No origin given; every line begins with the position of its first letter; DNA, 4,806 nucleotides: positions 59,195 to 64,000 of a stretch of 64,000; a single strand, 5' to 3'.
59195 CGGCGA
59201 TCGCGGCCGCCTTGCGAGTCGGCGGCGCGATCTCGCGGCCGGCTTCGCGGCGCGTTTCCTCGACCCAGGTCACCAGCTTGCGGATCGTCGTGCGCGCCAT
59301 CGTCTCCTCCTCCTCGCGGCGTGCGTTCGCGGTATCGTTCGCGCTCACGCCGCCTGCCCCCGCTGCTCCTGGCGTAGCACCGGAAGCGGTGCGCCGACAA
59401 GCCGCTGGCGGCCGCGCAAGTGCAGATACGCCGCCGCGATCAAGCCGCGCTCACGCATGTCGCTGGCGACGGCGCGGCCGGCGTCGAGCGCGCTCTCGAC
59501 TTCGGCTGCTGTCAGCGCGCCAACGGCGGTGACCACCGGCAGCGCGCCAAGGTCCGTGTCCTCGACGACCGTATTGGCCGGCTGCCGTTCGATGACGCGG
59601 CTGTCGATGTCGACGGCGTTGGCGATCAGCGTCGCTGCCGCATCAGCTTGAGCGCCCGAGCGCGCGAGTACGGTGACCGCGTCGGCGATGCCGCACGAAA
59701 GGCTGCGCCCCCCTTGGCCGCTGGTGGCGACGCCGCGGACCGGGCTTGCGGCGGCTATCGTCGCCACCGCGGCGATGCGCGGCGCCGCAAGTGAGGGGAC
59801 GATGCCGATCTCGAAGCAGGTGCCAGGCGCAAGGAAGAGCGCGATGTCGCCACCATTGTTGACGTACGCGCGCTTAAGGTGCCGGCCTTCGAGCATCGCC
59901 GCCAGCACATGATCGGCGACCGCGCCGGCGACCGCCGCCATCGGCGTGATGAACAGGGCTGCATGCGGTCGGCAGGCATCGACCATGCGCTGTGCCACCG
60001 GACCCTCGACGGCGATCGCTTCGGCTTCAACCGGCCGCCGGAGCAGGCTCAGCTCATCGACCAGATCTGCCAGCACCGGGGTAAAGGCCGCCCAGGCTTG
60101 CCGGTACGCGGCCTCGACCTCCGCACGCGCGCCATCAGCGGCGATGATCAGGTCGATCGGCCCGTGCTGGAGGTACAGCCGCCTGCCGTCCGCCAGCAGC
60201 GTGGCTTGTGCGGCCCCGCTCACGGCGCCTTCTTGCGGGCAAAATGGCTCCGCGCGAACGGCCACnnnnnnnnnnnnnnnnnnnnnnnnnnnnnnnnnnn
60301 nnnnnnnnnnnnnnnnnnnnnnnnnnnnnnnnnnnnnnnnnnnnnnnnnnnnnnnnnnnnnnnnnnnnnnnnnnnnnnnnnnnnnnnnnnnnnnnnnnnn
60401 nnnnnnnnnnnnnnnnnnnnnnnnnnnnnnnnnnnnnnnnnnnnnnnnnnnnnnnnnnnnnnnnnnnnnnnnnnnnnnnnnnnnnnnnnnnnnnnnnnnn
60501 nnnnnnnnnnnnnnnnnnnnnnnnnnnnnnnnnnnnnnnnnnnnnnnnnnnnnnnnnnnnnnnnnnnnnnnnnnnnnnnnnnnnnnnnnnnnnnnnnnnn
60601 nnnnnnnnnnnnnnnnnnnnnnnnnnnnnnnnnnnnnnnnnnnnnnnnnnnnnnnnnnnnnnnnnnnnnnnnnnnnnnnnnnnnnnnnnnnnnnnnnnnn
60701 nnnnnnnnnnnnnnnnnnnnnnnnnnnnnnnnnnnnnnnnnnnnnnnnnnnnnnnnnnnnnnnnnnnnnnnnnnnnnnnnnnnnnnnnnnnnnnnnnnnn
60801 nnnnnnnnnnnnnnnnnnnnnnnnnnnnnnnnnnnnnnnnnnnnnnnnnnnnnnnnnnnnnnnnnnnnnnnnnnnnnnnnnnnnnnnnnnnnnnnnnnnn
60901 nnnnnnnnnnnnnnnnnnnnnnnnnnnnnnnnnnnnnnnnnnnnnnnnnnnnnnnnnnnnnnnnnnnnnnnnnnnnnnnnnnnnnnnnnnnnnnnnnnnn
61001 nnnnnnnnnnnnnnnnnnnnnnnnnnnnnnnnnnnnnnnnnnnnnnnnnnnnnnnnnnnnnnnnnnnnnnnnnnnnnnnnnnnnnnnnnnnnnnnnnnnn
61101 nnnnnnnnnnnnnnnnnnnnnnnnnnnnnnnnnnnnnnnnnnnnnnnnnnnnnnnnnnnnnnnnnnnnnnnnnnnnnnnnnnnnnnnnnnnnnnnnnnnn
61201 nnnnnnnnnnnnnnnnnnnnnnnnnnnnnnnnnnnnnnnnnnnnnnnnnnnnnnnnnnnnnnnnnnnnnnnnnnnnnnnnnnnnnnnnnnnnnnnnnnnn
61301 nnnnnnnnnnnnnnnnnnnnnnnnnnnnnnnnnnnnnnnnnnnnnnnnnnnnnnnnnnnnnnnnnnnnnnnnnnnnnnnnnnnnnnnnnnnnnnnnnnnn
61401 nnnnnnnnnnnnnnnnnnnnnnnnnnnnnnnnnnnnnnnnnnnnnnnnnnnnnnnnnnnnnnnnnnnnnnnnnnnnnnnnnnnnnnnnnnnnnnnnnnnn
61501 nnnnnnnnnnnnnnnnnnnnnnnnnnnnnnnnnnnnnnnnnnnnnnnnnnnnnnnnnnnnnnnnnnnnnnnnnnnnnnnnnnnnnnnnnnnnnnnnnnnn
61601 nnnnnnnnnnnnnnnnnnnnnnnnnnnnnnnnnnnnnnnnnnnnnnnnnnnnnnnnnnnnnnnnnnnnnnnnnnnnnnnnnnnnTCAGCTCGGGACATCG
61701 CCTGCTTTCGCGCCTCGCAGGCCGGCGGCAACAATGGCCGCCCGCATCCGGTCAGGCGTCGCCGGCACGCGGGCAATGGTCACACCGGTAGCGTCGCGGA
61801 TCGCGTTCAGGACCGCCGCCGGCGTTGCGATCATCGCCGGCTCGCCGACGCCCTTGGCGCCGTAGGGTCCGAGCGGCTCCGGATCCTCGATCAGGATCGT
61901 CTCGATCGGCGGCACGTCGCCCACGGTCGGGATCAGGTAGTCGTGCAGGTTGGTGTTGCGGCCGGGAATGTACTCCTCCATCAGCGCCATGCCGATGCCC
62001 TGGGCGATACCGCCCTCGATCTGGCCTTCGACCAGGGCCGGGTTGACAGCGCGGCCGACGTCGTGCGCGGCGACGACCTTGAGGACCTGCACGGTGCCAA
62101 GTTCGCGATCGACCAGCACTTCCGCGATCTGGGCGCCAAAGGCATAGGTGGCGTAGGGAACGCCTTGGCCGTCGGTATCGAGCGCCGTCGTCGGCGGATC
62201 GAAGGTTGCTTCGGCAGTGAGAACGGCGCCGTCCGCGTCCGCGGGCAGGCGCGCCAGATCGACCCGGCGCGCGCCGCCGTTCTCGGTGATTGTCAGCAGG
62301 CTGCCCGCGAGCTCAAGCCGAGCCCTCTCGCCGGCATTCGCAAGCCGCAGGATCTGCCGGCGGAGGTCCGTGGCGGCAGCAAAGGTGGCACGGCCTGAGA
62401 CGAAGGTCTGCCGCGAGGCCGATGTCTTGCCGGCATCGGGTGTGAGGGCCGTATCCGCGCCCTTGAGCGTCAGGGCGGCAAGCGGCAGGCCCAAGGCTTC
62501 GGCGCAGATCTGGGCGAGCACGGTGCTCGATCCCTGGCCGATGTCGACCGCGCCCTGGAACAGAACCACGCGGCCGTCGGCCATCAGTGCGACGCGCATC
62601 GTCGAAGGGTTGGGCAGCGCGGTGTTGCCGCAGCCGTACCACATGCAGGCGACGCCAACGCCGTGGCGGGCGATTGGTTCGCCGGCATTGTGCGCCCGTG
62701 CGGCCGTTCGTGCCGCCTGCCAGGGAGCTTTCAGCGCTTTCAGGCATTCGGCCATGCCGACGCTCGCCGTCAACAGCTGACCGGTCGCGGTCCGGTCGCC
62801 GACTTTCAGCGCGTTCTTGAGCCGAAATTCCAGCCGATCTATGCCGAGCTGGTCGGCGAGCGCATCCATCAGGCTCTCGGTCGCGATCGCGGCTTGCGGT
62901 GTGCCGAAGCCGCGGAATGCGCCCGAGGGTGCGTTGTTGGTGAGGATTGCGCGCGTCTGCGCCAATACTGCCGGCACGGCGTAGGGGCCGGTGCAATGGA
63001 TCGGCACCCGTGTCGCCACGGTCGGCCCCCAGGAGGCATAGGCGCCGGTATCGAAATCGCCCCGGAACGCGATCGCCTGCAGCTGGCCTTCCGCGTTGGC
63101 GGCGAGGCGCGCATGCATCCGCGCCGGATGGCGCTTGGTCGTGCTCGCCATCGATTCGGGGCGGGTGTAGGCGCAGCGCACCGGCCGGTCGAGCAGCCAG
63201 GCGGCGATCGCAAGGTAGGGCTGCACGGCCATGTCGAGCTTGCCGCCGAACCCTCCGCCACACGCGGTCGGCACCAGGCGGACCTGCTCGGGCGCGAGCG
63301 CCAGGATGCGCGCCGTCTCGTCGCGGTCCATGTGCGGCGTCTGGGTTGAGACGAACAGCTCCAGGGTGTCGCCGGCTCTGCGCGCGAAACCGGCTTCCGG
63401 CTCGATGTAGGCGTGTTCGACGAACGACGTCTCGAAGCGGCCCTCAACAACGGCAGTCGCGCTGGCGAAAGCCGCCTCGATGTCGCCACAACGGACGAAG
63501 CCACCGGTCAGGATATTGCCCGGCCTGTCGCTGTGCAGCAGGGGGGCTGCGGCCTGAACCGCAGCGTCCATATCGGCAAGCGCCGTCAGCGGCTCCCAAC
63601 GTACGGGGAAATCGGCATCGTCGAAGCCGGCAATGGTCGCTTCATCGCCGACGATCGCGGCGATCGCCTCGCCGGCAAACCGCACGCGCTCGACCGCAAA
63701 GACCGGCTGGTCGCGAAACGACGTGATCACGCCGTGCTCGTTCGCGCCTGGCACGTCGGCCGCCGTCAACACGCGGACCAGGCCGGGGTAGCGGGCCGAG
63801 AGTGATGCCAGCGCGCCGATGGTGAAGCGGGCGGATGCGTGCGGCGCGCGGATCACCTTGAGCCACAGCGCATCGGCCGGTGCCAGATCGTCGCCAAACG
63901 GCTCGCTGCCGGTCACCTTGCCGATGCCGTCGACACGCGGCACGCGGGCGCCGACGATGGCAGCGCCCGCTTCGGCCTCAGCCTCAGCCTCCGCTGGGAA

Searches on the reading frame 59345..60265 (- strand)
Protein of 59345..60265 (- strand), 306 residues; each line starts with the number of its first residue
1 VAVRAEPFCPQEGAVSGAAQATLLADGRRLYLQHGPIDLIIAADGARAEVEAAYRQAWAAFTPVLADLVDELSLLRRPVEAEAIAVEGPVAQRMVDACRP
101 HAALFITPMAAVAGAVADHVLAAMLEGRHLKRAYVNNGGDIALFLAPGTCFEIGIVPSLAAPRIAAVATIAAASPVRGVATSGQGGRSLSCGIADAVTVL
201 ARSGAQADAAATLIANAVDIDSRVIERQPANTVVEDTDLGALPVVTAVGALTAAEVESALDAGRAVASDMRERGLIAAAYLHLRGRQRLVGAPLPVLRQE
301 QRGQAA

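Call 46: search_protein_families(library=pfam, proteins=[window:59345-60265:-], max_evalue=0.0001)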
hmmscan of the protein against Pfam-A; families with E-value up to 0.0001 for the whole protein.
window:59345-60265:- (306 aa): 1 family
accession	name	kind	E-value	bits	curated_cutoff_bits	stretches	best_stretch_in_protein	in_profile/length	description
PF02424.20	ApbE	-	2.4e-06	27.7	25.6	0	97-188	118-201/266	ApbE family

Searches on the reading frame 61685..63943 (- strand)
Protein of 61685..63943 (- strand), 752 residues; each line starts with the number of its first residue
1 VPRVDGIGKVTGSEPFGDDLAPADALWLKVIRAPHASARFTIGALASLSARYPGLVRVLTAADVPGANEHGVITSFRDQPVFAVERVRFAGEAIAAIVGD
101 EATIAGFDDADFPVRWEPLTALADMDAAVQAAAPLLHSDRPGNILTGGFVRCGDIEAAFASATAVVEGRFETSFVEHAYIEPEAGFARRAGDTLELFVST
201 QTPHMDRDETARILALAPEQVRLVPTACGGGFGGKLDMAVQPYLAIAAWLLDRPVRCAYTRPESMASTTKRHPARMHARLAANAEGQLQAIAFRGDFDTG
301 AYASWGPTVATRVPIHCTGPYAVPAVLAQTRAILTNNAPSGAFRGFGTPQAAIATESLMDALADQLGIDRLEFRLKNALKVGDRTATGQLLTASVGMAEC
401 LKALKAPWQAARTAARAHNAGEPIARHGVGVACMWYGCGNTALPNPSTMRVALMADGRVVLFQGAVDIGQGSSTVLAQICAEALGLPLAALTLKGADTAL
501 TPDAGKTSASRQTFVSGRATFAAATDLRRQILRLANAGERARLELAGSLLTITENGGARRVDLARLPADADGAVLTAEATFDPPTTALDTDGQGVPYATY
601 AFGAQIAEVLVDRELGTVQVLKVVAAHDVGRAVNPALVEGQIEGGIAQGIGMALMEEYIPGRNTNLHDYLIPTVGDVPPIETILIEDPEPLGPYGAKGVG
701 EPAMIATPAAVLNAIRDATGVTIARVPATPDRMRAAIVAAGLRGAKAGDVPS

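Call 46: search_protein_families(library=pfam, proteins=[window:61685-63943:-], max_evalue=0.0001)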
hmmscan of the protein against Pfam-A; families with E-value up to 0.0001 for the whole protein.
window:61685-63943:- (752 aa): 3 families
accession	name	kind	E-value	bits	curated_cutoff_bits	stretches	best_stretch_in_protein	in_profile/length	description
PF02738.23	MoCoBD_1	-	4.8e-76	255.5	27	1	137-378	2-244/244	Molybdopterin cofactor-binding domain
PF20256.3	MoCoBD_2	-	8.2e-73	245.8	27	1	407-678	7-283/283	Molybdopterin cofactor-binding domain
PF01315.27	Ald_Xan_dh_C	-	7.6e-13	49.2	31.3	1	11-105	1-95/110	Aldehyde oxidase and xanthine dehydrogenase, a/b hammerhead domain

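Call 79: find_encoding_contigs(protein=window:61685-63943:-, flank=10000, max_places=3)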
Protein window:61685-63943:- (752 aa): no gene with exactly this product is on record in the collection.
